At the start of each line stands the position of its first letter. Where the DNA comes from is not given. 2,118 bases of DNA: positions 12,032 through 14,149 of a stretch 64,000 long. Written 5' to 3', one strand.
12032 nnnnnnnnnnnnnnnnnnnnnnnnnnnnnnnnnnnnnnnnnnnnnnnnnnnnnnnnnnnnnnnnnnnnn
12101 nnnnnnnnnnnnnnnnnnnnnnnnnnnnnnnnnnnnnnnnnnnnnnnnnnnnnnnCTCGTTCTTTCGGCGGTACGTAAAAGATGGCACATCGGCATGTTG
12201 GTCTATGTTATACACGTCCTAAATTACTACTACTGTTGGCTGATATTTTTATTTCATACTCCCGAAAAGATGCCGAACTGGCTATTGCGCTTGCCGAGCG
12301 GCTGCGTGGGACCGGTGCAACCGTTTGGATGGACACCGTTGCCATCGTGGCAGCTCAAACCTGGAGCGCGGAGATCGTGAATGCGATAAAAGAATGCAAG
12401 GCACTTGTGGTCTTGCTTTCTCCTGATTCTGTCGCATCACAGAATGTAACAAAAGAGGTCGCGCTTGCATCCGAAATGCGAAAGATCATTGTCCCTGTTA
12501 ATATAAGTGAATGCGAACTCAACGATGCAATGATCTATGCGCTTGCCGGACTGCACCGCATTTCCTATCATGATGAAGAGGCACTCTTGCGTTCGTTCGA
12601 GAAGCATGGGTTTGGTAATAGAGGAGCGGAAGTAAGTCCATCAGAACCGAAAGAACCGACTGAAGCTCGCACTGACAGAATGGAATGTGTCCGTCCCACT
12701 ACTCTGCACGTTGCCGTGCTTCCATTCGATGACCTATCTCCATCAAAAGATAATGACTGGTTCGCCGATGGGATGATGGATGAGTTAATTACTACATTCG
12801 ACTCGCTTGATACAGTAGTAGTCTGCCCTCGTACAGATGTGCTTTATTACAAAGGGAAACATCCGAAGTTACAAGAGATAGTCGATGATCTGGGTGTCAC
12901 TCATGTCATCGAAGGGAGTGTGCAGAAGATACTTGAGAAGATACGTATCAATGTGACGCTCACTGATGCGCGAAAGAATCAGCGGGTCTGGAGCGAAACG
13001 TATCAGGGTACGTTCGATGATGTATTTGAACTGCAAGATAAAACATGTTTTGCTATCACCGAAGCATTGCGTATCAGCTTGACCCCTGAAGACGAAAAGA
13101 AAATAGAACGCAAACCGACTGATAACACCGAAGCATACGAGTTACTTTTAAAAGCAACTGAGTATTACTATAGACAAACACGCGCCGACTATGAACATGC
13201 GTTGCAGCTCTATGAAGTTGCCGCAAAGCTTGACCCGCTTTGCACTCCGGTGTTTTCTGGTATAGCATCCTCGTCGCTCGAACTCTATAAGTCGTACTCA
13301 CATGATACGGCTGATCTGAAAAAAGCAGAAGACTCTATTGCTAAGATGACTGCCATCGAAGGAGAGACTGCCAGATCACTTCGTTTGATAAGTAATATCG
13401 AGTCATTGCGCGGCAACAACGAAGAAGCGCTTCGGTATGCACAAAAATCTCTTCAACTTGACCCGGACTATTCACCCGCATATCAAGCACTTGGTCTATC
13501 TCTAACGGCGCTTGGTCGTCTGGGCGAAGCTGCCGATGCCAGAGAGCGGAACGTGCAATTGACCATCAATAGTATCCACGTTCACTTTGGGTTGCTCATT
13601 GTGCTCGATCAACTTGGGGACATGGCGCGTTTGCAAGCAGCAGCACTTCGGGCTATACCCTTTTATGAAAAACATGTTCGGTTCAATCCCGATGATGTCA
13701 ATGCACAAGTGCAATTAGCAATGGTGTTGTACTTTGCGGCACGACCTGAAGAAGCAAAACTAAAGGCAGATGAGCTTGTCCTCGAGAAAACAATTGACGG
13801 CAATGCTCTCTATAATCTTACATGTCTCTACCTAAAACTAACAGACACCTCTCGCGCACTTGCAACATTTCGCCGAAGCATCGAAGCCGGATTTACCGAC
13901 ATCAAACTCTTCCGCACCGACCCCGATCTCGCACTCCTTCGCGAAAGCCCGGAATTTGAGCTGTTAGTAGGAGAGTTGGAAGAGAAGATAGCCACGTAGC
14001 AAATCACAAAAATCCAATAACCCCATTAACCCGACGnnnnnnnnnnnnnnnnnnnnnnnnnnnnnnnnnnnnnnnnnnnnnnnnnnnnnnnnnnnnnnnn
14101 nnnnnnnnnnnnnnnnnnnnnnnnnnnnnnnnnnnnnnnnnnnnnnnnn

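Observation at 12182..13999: A stand-alone TIR-domain protein fused to a TolB-N-like module and TPR repeats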

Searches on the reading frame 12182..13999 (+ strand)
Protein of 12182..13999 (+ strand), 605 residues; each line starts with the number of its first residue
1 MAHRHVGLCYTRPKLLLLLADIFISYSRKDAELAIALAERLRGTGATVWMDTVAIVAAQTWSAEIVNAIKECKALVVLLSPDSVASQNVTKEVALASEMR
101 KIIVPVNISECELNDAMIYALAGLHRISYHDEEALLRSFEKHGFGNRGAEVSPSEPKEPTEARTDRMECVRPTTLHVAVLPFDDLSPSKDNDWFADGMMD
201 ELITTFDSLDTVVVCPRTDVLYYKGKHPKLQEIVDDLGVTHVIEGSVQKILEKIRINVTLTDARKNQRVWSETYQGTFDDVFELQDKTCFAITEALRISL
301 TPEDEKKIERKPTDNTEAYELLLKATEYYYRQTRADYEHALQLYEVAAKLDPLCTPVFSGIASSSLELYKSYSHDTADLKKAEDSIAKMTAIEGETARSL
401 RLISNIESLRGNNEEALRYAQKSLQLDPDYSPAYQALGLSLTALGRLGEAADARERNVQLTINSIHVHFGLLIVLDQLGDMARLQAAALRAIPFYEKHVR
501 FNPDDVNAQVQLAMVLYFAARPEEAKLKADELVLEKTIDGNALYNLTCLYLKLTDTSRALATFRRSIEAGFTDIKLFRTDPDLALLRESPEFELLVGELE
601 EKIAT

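Call 3: search_protein_families(library=pfam, proteins=[window:12182-13999:+], max_evalue=0.01)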
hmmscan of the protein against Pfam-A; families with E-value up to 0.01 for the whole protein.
window:12182-13999:+ (605 aa): 14 families
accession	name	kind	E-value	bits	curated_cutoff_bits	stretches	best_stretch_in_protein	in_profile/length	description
PF13676.11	TIR_2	-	4.9e-22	79.1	28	1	22-133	1-116/122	TIR domain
PF13424.12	TPR_12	-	9.8e-09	35.7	30.1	0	395-427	43-75/77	Tetratricopeptide repeat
PF13431.12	TPR_17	-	1.2e-08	35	24.4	1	420-450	2-32/34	Tetratricopeptide repeat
PF07719.23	TPR_2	-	3.2e-07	30.4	27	1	399-430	3-34/34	Tetratricopeptide repeat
PF00515.34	TPR_1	-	2.8e-06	27.4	27.8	0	409-430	13-34/34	Tetratricopeptide repeat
PF13181.12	TPR_8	-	6.5e-06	26.3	25.7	0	403-430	7-34/34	Tetratricopeptide repeat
PF01582.25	TIR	-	8.6e-06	26.1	21.3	1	22-100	4-84/179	TIR domain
PF23914.1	TPR_CcmH_CycH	-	3.2e-05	24.3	42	0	423-517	42-132/158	Cytochrome c-type biogenesis protein H TPR domain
PF14559.12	TPR_19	-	7.4e-05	23.4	25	0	411-451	5-45/68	Tetratricopeptide repeat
PF13176.12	TPR_7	-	0.00012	22.4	27.9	0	542-567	1-26/36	Tetratricopeptide repeat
PF13414.12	TPR_11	-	0.00061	19.9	26.8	0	410-445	7-42/42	TPR repeat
PF10137.14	CAP12-PCTIR_TIR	-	0.00099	19.5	24.7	1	22-87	2-67/119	CAP12/Pycsar effector protein, TIR domain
PF08937.16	ThsB_TIR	-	0.0017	19.2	21.2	1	58-109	45-96/100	Thoeris protein ThsB, TIR-like domain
PF25063.1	ARM_TT21_C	-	0.0078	16.5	35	0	310-461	11-159/209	Tetratricopeptide repeat protein 21 C-terminal ARM domain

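Call 4: search_protein_families(library=padloc, proteins=[window:12182-13999:+], max_evalue=0.01)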
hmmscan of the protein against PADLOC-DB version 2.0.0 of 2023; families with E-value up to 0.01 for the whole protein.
window:12182-13999:+ (605 aa): 17 families
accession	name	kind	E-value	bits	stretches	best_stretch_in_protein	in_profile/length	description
PDLC02421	Aga_TIR-PNTD1-PNTD2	-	4.1e-13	47.2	1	21-104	5-96/430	Class I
PDLC02012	SAVED5--SAVED_TIR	-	5e-13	46.9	1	20-94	14-89/404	-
PDLC02403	Aga_TIR-PNTD1-PNTD2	-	7.2e-11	39.8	1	22-127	5-114/443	Class I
PDLC05062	PDC-S66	-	7.2e-08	30.2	1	21-106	150-240/282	-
PDLC00436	ThsB1|ThsB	-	4.7e-06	24.2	1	20-100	36-120/183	TIR-like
PDLC02416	Aga_REase-TIR-PNTD1-PNTD2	-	6.7e-06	23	1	22-109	158-247/572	Class I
PDLC00434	ThsB1|ThsB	-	2e-05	21.8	1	15-104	134-224/396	TIR-like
PDLC03957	bSEFIR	-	0.00016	19.6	1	21-78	40-100/412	-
PDLC00425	ThsB1|ThsB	-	0.00034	17.8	1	21-104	253-343/389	TIR-like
PDLC00430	ThsB1|ThsB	-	0.00059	17.5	1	20-53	65-99/269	TIR-like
PDLC00426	ThsB1|ThsB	-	0.0014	16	1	21-114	239-337/352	TIR-like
PDLC00420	ThsB1|ThsB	-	0.0017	15.5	1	20-114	2-104/319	TIR-like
PDLC02400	Aga_TIR-PNTD1-PNTD2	-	0.0018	14.6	1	24-101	192-270/639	Class I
PDLC00422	ThsB1|ThsB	-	0.0032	15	1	21-87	42-114/194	TIR-like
PDLC00419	ThsB1|ThsB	-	0.0037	15.1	1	21-98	29-110/165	TIR-like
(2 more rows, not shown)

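Call 5: search_protein_families(library=ncbifam, proteins=[window:12182-13999:+], max_evalue=0.01)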
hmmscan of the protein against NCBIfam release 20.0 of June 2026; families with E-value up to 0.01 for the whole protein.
window:12182-13999:+ (605 aa): 14 families
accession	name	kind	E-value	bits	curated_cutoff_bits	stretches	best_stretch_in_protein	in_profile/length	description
NF047558.1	TPR_END_plus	domain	2.5e-17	62.5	32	1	542-596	1-55/56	TPR end-of-group domain-containing protein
TIGR02917.1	PEP_TPR_lipo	equivalog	7.4e-11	40.7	312.2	1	307-565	555-795/899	XrtA/PEP-CTERM system TPR-repeat protein PrsT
NF058526.1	Thoeris_type3_ThcB4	equivalog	6.1e-09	35.2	220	1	22-111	130-220/375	Thoeris type III anti-phage system protein ThcB4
NF040959.1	MamA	equivalog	7.9e-09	35.2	200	1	488-579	87-178/204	magnetosome protein MamA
TIGR04510.1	mod_pep_cyc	subfamily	7.9e-08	31.3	400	1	238-457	315-527/814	putative peptide modification system cyclase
TIGR02521.1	type_IV_pilW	equivalog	2.1e-07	30.8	154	1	410-467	44-101/234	type IV pilus biogenesis/stability protein PilW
TIGR03939.1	PGA_TPR_OMP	equivalog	5.7e-06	24.8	366.65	1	334-461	99-218/800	poly-beta-1,6 N-acetyl-D-glucosamine export porin PgaA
NF033762.1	social_mot_Tgl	equivalog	1.8e-05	24.2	225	0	410-460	44-95/252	social motility TPR repeat lipoprotein Tgl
NF007540.1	PRK10153.1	equivalog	2.7e-05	23.2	400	1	194-426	225-452/516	lysine decarboxylation/transport transcriptional activator CadC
NF040588.1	FxsC_Nterm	equivalog_domain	0.0017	18.3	130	1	46-96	46-95/182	TIR-like protein FxsC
NF042941.1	Retron_TIR_antiphage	equivalog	0.002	17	600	1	21-100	341-423/464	TIR domain-containing anti-phage reverse transcriptase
TIGR02552.1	LcrH_SycD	equivalog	0.0026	17.5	104.8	0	332-356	63-87/136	SycD/LcrH family type III secretion system chaperone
NF033920.0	C39_PA2778_fam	equivalog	0.0049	16.3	150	0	487-567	171-251/255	PA2778 family cysteine peptidase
NF008757.0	PRK11788.1-5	equivalog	0.007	15.6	363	0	332-544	153-354/388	lipopolysaccharide assembly protein LapB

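Call 9: find_homologous_proteins(query=window:12182-13999:+, max_evalue=0.00001)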
Query window:12182-13999:+ (605 aa): 358 proteins with E <= 0.00001 among 8000 candidates; the best 120 are listed.
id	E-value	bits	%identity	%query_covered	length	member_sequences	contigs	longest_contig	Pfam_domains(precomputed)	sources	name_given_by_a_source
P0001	0.0e+0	1295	98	99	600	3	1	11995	PF13431.13,PF23914.2,PF01582.26,PF00515.35,PF13424.13,PF13676.12,PF13181.13,PF07719.24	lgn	-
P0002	0.0e+0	1207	92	99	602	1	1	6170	PF14559.13,PF13431.13,PF01582.26,PF00515.35,PF13424.13,PF13676.12,PF13181.13,PF07719.24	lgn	-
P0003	0.0e+0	1077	83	97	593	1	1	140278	PF14559.13,PF13431.13,PF23914.2,PF01582.26,PF00515.35,PF13424.13,PF13176.13,PF13676.12,PF13181.13,PF07719.24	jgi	jgi:TolB-like protein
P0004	0.0e+0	1054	81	97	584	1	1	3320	PF13431.13,PF23914.2,PF13414.13,PF13176.13,PF13428.13,PF13676.12,PF14559.13,PF01582.26,PF00515.35,PF13424.13,PF13181.13,PF07719.24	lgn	-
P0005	6.8e-166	572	49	96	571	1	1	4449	PF13431.13,PF13414.13,PF13428.13,PF13676.12,PF14559.13,PF00515.35,PF13424.13,PF13432.13,PF13429.13,PF13181.13,PF07719.24,PF13174.13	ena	-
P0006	4.4e-162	559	47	96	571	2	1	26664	PF14559.13,PF13431.13,PF01582.26,PF13414.13,PF00515.35,PF13424.13,PF13428.13,PF13429.13,PF13676.12,PF13181.13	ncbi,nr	ncbi:MAG: TIR domain-containing protein [Bacteroidota bacterium]|nr:TIR domain-containing protein [B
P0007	8.8e-160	551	46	95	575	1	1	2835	PF14559.13,PF13431.13,PF13414.13,PF13676.12,PF13181.13,PF07719.24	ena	-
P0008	5.2e-152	526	47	96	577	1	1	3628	PF13431.13,PF13414.13,PF13176.13,PF13428.13,PF13676.12,PF13374.13,PF14559.13,PF01582.26,PF00515.35,PF13424.13,PF13432.13,PF13429.13,PF13181.13,PF07719.24,PF08937.17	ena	-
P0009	1.4e-149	518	45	97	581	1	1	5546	PF14559.13,PF13431.13,PF13414.13,PF13428.13,PF13676.12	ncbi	ncbi:MAG TPA: TIR domain-containing protein [Candidatus Kapabacteria bacterium]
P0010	1.5e-148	514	45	96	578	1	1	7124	PF14559.13,PF13431.13,PF23914.2,PF01582.26,PF12895.14,PF13428.13,PF13429.13,PF13676.12,PF13181.13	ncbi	-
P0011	9.8e-147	508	43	96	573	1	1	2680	PF13431.13,PF13414.13,PF13176.13,PF13428.13,PF13676.12,PF14559.13,PF01582.26,PF13371.13,PF00515.35,PF13424.13,PF13432.13,PF13181.13,PF07719.24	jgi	-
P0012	1.3e-146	508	43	96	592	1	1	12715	PF14559.13,PF13431.13,PF13428.13,PF13676.12,PF13181.13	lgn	-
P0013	1.3e-141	491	43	97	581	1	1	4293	PF14559.13,PF13431.13,PF01582.26,PF13414.13,PF00515.35,PF13428.13,PF13676.12,PF07719.24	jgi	jgi:adenylate cyclase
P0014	2.7e-138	480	44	97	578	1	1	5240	PF01582.26,PF13676.12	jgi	jgi:TolB-like protein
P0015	7.2e-138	479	43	97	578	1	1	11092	PF13431.13,PF23914.2,PF13414.13,PF13428.13,PF13676.12,PF14559.13,PF01582.26,PF00515.35,PF13424.13,PF22316.3,PF13429.13,PF13181.13,PF07719.24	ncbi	-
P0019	6.2e-134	466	45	71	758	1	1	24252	PF13431.13,PF01582.26,PF13414.13,PF13428.13,PF13676.12,PF00211.26,PF13181.13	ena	-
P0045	1.4e-114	402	36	96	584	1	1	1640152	PF13431.13,PF23914.2,PF13414.13,PF13176.13,PF13428.13,PF13676.12,PF14559.13,PF01582.26,PF00515.35,PF13424.13,PF21033.5,PF13432.13,PF13181.13,PF07719.24,PF13174.13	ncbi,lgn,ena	-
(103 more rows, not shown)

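Call 12: find_encoding_contigs(protein=P0003, flank=10000, max_places=3)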
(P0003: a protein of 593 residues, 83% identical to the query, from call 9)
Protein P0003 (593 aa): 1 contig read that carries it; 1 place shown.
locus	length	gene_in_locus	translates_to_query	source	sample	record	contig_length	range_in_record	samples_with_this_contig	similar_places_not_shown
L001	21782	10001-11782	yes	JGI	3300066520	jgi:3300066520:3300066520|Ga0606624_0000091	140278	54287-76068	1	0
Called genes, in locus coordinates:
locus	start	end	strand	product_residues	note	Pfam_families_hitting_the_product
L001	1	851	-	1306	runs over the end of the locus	PF15902:Sortilin-Vps10 (weak), PF11589:DUF3244 (weak), PF18962:Por_Secre_tail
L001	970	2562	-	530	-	PF18962:Por_Secre_tail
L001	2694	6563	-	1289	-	PF15902:Sortilin-Vps10 (faint), PF11589:DUF3244 (faint), PF18962:Por_Secre_tail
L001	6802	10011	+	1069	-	PF13676:TIR_2, PF17680:FlgO (faint), PF00515:TPR_1 (faint), PF07719:TPR_2 (faint), PF13181:TPR_8 (faint), PF13424:TPR_12 (faint), PF13428:TPR_14 (faint), PF13414:TPR_11 (weak), +4 more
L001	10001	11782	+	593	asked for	PF01582:TIR (weak), PF13431:TPR_17 (faint), PF13676:TIR_2, PF14559:TPR_19 (faint), PF07719:TPR_2 (faint), PF13176:TPR_7 (faint), PF13424:TPR_12 (faint), PF23914:TPR_CcmH_CycH (faint), +2 more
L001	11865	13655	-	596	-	PF17164:DUF5122, PF18962:Por_Secre_tail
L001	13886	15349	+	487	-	PF06863:DUF1254, PF06742:DUF1214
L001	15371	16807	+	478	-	PF06863:DUF1254, PF06742:DUF1214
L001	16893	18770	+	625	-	PF01582:TIR (faint), PF13676:TIR_2, PF07719:TPR_2 (faint), PF13181:TPR_8 (faint), PF13371:TPR_9 (faint), PF13432:TPR_16 (faint)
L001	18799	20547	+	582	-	PF13676:TIR_2, PF14559:TPR_19 (faint), PF00515:TPR_1 (faint), PF07719:TPR_2 (faint), PF13414:TPR_11 (faint), PF13181:TPR_8 (faint), PF13428:TPR_14 (faint), PF13431:TPR_17 (faint)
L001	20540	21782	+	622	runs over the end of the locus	PF01582:TIR, PF13432:TPR_16 (faint), PF13676:TIR_2, PF07719:TPR_2 (faint)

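Call 13: find_encoding_contigs(protein=P0006, flank=10000, max_places=3)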
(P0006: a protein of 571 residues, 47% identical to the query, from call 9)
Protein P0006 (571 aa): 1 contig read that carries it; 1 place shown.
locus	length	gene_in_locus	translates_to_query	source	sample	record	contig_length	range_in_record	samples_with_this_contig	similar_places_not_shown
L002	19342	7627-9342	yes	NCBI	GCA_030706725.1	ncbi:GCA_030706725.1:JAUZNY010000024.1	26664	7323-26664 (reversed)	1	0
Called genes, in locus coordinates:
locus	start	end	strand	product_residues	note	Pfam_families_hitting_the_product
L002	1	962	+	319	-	?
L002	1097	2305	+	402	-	PF25852:DUF6242_C (faint), PF02012:BNR (faint), PF15899:BNR_6 (faint), PF15902:Sortilin-Vps10 (weak), PF18962:Por_Secre_tail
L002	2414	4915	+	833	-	PF22352:K319L-like_PKD, PF18962:Por_Secre_tail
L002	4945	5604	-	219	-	-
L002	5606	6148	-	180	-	PF13302:Acetyltransf_3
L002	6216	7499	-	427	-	PF05221:AdoHcyase, PF00670:AdoHcyase_NAD, PF02826:2-Hacid_dh_C, PF07991:KARI_N (weak)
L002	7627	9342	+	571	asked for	PF01582:TIR (faint), PF13676:TIR_2, PF13431:TPR_17 (faint), PF13424:TPR_12 (faint), PF00515:TPR_1 (faint), PF13181:TPR_8 (faint), PF13414:TPR_11 (faint), PF13429:TPR_15 (weak), +2 more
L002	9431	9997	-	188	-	PF01327:Pep_deformylase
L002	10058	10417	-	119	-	PF05635:23S_rRNA_IVP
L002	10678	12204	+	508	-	PF05833:NFACT_N, PF05670:NFACT-R_1, PF18297:NFACT-R_2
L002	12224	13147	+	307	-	PF01869:BcrAD_BadFG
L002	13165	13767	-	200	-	-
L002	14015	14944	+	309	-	PF13480:Acetyltransf_6 (weak)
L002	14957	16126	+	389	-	PF00534:Glycos_transf_1, PF13692:Glyco_trans_1_4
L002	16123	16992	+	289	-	PF00892:EamA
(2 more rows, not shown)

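Call 14: find_encoding_contigs(protein=P0045, flank=10000, max_places=3)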
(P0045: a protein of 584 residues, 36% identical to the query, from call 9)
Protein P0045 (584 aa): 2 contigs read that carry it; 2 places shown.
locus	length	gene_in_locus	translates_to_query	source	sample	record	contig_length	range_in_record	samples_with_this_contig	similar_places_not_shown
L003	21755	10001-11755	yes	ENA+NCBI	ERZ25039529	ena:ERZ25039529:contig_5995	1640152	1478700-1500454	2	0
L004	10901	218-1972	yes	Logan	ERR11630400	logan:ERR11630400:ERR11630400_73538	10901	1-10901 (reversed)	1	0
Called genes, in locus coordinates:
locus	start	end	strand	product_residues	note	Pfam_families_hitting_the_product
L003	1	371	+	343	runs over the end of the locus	-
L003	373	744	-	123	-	PF02686:GatC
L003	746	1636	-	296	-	PF07313:AmiA-like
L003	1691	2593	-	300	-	PF03755:YicC-like_N, PF08340:YicC-like_C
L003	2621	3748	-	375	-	PF00383:dCMP_cyt_deam_1, PF01872:RibD_C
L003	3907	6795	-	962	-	PF07610:DUF1573 (faint), PF12371:TMEM131_like_N (faint), PF22073:Cep192_D4 (faint), PF22544:HYDIN_VesB_CFA65-like_Ig (faint), PF24291:Ig_CFAP65 (faint), PF15780:ASH (weak), PF18962:Por_Secre_tail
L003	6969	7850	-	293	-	PF01963:TraB_PrgY_gumN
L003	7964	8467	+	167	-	PF03840:SecG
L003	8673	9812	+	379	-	PF01041:DegT_DnrJ_EryC1, PF01053:Cys_Met_Meta_PP (weak), PF01212:Beta_elim_lyase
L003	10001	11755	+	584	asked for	PF01582:TIR (weak), PF13428:TPR_14 (faint), PF13676:TIR_2, PF13174:TPR_6 (faint), PF14559:TPR_19 (weak), PF00515:TPR_1 (weak), PF07719:TPR_2, PF13414:TPR_11, +7 more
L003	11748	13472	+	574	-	PF01582:TIR (weak), PF13676:TIR_2, PF00515:TPR_1 (faint), PF07719:TPR_2 (faint), PF13181:TPR_8 (faint), PF13424:TPR_12 (faint), PF13428:TPR_14 (faint), PF23914:TPR_CcmH_CycH (faint), +2 more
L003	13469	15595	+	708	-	-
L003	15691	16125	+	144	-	PF00076:RRM_1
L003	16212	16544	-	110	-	PF06999:Suc_Fer-like (weak)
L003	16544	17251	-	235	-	PF00072:Response_reg, PF00486:Trans_reg_C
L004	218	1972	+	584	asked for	PF01582:TIR (weak), PF13428:TPR_14 (faint), PF13676:TIR_2, PF13174:TPR_6 (faint), PF14559:TPR_19 (weak), PF00515:TPR_1 (weak), PF07719:TPR_2, PF13414:TPR_11, +7 more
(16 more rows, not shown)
